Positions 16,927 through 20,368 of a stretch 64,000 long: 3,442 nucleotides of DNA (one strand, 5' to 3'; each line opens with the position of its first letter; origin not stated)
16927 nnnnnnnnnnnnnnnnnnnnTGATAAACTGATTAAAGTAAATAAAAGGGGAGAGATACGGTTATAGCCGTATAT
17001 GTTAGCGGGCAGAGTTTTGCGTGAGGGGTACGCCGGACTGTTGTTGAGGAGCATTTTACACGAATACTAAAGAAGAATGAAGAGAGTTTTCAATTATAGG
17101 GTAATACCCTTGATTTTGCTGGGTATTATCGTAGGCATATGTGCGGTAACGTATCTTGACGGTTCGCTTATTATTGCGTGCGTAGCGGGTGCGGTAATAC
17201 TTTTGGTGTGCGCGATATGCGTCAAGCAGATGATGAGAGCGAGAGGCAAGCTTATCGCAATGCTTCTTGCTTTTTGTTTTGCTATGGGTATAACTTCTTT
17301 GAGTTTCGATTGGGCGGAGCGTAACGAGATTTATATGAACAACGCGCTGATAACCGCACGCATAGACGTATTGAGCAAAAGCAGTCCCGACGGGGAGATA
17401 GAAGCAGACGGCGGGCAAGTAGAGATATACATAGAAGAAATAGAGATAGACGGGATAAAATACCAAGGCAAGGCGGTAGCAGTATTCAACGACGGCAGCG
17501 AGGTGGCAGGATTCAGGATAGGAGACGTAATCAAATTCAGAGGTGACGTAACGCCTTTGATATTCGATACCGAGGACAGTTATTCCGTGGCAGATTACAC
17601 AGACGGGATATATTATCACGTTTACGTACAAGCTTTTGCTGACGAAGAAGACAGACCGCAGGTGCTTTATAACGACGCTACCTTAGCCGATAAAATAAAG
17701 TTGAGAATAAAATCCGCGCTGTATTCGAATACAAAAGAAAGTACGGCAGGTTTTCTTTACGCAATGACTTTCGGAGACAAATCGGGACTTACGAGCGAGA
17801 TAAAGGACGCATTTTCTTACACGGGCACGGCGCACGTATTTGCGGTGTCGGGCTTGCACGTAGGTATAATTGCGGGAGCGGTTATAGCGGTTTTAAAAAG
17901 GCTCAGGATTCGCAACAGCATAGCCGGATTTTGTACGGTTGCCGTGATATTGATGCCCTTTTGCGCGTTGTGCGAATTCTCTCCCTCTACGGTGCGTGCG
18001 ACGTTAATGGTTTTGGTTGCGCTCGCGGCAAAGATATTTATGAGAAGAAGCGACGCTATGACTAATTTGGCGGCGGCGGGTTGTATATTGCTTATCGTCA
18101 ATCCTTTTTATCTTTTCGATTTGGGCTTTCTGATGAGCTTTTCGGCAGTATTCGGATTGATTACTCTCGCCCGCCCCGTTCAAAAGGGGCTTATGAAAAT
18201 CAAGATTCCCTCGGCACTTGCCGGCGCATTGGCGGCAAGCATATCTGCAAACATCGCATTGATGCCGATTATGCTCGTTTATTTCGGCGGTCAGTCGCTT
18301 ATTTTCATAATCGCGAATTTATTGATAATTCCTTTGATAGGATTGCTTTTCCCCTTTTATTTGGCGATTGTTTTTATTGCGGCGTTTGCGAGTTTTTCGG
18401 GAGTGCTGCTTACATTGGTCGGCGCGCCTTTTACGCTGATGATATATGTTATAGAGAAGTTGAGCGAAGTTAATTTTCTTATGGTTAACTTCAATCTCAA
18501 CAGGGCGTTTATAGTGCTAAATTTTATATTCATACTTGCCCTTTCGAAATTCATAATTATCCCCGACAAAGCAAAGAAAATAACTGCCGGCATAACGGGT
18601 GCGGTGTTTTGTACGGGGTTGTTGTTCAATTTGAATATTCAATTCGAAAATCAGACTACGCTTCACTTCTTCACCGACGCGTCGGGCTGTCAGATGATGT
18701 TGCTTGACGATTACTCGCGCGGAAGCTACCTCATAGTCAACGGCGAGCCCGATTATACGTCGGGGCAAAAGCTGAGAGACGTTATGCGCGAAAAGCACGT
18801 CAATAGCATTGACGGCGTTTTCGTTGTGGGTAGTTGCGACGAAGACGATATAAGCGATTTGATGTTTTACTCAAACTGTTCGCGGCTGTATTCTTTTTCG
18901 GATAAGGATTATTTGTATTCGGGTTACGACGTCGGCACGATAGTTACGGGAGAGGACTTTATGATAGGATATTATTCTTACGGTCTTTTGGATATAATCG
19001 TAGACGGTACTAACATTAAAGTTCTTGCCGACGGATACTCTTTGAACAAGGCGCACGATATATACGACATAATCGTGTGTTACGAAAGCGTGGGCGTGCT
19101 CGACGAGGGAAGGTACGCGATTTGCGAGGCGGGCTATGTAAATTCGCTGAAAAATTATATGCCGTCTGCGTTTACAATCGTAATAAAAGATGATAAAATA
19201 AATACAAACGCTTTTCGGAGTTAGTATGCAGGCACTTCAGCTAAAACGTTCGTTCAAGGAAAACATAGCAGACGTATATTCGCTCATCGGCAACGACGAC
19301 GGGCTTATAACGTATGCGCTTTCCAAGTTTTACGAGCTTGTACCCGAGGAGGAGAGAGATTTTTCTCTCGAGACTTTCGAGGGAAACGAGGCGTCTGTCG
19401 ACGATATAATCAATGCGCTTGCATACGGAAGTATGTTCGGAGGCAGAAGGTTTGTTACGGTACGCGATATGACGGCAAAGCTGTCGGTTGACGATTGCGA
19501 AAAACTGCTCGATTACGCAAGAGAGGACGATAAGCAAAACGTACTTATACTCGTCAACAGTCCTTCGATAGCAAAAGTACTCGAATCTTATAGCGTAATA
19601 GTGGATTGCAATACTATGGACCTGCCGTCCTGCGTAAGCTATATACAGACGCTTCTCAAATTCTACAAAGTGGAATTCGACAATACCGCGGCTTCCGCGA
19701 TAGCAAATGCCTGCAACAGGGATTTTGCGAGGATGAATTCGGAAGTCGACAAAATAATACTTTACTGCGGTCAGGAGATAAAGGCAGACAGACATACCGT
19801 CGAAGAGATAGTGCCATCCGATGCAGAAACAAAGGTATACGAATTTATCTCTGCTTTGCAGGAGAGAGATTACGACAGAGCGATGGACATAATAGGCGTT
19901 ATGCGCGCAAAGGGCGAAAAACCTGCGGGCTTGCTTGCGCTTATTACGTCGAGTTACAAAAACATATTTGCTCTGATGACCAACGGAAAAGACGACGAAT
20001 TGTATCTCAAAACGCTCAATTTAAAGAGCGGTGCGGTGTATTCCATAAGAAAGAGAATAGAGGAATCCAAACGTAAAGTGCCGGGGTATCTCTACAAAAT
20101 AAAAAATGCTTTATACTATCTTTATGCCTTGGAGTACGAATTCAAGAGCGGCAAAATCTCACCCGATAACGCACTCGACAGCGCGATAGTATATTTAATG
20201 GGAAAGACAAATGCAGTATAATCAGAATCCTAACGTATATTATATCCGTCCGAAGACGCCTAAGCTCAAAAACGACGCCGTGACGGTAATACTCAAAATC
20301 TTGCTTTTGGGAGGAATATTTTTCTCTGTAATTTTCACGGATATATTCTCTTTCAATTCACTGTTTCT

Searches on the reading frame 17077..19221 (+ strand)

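Call 11: search_protein_families(library=pfam, proteins=[window:17077-19221:+], max_evalue=0.001)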
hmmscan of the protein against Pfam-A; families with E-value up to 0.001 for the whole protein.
window:17077-19221:+ (715 aa): 2 families
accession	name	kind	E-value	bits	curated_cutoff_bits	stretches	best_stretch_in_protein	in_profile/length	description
PF03772.21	Competence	-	2.3e-55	188.3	23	1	230-488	1-264/270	Competence protein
PF13567.11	DUF4131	-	0.00047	20.3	31.6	1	31-159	5-131/165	Domain of unknown function (DUF4131)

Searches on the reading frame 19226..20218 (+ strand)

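Call 11: search_protein_families(library=pfam, proteins=[window:19226-20218:+], max_evalue=0.001)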
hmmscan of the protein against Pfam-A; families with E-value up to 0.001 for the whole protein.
window:19226-20218:+ (331 aa): 2 families
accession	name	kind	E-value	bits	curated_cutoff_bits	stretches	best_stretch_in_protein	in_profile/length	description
PF21694.2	DNA_pol3_delta_C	-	1.2e-08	35.4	27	1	201-322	1-119/121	DNA polymerase III delta subunit, C-terminal domain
PF06144.19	DNA_pol3_delta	-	7.4e-06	26.4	21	1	18-112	1-101/124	DNA polymerase III, delta subunit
